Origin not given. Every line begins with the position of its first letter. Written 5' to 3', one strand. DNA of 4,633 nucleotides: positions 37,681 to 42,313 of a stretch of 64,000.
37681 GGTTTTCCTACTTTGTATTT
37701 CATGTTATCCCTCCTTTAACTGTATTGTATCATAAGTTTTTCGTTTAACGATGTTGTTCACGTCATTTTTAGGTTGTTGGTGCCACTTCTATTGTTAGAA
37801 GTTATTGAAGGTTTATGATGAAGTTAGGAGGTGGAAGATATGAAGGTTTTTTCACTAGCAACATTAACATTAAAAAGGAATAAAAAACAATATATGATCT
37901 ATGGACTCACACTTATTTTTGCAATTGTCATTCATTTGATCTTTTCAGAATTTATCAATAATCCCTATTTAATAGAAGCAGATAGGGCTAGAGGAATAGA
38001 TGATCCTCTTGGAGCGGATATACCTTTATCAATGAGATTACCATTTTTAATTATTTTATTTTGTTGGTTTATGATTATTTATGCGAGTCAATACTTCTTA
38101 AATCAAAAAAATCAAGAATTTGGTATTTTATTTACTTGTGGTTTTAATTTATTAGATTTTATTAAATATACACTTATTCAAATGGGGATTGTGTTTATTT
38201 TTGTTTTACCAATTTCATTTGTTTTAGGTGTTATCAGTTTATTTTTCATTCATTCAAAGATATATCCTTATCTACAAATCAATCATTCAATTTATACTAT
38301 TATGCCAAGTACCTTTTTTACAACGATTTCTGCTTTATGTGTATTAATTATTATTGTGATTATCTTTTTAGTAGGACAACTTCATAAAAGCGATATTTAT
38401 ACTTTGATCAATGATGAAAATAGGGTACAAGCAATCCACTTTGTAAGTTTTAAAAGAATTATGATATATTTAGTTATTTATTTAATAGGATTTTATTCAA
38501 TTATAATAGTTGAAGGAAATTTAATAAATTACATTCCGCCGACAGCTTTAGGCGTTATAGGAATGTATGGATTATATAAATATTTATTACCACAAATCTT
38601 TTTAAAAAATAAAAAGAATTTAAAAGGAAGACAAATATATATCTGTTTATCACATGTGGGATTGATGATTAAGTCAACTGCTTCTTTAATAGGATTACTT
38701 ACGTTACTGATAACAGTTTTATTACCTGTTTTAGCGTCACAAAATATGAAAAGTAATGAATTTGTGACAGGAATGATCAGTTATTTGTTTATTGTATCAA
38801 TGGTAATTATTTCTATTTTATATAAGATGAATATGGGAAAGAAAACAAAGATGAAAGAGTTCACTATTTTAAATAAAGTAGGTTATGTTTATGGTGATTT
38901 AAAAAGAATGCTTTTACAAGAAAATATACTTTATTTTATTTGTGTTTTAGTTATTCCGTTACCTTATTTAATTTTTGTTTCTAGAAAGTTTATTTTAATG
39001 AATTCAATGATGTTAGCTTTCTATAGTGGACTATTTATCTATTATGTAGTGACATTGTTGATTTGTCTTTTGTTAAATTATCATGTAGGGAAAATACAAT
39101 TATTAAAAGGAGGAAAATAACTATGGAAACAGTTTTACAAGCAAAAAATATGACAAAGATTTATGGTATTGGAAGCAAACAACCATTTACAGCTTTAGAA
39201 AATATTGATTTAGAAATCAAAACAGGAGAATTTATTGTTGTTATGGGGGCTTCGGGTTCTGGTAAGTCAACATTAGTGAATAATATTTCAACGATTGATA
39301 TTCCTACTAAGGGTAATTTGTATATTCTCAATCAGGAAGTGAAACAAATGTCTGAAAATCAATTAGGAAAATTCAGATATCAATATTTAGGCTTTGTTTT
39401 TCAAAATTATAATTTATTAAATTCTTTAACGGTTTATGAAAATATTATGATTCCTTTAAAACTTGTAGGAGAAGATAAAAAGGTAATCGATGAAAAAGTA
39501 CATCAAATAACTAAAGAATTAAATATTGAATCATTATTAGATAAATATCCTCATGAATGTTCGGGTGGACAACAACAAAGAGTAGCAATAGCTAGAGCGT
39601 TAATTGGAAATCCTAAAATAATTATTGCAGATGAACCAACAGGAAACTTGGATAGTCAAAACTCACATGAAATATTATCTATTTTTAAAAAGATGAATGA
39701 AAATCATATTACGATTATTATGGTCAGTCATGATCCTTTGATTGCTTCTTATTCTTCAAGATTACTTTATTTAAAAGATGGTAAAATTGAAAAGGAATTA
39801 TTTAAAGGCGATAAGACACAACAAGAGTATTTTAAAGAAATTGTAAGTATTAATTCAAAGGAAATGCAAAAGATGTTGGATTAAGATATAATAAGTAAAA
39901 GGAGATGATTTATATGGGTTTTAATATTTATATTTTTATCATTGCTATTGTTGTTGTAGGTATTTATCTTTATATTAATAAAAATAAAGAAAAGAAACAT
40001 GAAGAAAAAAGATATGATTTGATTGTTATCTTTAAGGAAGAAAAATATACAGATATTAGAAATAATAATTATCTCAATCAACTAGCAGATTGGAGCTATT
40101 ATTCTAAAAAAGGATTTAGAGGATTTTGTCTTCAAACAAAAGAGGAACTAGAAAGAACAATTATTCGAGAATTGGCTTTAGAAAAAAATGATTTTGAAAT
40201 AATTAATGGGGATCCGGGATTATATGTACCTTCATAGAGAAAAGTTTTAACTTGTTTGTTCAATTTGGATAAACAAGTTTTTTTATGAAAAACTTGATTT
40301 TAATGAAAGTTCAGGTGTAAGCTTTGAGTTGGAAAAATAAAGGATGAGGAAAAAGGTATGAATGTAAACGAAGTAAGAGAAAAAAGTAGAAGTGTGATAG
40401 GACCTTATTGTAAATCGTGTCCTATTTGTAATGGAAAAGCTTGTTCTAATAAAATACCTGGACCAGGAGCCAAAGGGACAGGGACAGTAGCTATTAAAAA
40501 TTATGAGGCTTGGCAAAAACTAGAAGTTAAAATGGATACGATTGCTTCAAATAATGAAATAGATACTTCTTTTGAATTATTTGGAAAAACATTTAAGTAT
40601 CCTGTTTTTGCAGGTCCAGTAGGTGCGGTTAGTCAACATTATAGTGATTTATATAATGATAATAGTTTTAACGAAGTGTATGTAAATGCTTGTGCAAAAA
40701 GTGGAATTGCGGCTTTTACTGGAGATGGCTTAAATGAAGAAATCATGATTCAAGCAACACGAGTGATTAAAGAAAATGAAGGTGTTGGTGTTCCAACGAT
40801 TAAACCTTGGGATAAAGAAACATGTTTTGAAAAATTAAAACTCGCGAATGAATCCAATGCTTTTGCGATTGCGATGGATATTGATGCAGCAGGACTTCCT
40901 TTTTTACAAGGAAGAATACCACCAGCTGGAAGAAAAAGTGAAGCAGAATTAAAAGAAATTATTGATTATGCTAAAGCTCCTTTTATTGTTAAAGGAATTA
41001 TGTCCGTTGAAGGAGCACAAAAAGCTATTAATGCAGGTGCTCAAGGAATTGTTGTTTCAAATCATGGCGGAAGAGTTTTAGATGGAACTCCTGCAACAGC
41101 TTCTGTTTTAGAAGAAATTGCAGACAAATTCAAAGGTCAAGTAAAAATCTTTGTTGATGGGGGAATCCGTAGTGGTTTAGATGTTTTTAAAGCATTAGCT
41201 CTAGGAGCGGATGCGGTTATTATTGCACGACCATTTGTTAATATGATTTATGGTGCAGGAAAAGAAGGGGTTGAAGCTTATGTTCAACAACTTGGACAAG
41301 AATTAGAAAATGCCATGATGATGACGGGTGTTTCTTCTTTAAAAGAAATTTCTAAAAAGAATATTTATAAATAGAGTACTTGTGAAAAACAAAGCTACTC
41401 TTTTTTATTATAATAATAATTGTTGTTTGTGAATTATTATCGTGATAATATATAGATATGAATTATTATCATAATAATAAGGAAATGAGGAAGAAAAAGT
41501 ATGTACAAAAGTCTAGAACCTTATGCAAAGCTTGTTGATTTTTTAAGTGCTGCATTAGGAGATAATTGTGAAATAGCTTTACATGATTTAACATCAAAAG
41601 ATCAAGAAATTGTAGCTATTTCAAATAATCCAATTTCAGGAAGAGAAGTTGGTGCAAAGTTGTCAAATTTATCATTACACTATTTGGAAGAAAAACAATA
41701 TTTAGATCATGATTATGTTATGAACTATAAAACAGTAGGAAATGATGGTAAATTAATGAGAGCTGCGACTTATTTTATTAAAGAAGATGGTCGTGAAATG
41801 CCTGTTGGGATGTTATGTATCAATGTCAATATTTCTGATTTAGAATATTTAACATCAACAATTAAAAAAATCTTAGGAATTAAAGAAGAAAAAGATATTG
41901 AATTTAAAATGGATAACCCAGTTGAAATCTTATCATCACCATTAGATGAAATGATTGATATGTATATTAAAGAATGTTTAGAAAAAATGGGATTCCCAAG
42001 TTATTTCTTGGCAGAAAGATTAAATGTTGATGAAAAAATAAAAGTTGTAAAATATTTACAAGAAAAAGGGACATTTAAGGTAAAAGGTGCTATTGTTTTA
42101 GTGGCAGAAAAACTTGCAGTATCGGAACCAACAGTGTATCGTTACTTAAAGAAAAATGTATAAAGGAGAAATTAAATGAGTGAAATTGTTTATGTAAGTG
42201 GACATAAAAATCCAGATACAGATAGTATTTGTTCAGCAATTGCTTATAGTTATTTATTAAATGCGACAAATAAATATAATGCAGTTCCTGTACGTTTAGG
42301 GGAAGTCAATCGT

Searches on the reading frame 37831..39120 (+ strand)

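Call 4: search_protein_families(library=pfam, proteins=[window:37831-39120:+])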
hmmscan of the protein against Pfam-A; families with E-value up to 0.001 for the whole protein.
window:37831-39120:+ (429 aa): 1 family
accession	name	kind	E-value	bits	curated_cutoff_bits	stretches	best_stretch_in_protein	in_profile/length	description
PF02687.27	FtsX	-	1.6e-05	25.4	25.5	1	71-180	4-105/120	FtsX-like permease C-terminal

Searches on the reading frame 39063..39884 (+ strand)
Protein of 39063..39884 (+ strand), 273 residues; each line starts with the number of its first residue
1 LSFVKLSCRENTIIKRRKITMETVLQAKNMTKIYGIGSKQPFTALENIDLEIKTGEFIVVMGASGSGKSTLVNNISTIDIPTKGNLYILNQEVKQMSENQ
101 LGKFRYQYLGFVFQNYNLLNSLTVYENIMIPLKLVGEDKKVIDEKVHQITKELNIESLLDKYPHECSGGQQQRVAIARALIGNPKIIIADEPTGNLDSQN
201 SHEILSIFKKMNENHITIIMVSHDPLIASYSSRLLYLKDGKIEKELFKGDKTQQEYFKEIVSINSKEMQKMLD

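Call 4: search_protein_families(library=pfam, proteins=[window:39063-39884:+])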
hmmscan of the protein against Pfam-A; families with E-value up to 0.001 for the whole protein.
window:39063-39884:+ (273 aa): 5 families
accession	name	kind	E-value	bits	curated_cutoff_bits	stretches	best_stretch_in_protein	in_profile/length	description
PF00005.33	ABC_tran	-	3.2e-33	115.7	25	1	45-193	1-136/137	ABC transporter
PF13304.12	AAA_21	-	1.1e-05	26.1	27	0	164-227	236-302/304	AAA domain, putative AbiEii toxin, Type IV TA system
PF03193.22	RsgA_GTPase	-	6.5e-05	23.3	30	1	42-77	94-128/174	RsgA GTPase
PF13555.12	AAA_29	-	0.00011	22.4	27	1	50-83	17-50/61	P-loop containing region of AAA domain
PF02463.25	SMC_N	-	0.00046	20.1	40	0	55-227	24-201/220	RecF/RecN/SMC N terminal domain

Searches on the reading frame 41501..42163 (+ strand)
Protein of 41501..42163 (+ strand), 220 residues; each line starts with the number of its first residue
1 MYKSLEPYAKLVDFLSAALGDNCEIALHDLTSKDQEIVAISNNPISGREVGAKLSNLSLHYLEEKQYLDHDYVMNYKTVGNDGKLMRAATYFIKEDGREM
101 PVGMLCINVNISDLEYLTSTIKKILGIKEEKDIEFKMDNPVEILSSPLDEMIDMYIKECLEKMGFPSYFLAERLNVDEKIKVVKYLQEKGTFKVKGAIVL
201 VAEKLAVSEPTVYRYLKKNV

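Call 4: search_protein_families(library=pfam, proteins=[window:41501-42163:+])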
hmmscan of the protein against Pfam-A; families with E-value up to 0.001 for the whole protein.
window:41501-42163:+ (220 aa): 3 families
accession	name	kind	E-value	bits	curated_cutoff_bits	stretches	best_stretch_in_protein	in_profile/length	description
PF08348.17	PAS_6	-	2.9e-36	124.3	27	1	5-117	1-112/115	YheO-like PAS domain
PF13309.12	HTH_22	-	6.9e-19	68.1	29.6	1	152-217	2-63/63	HTH domain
PF08279.18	HTH_11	-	0.00092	19.5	25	0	202-218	22-38/55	HTH domain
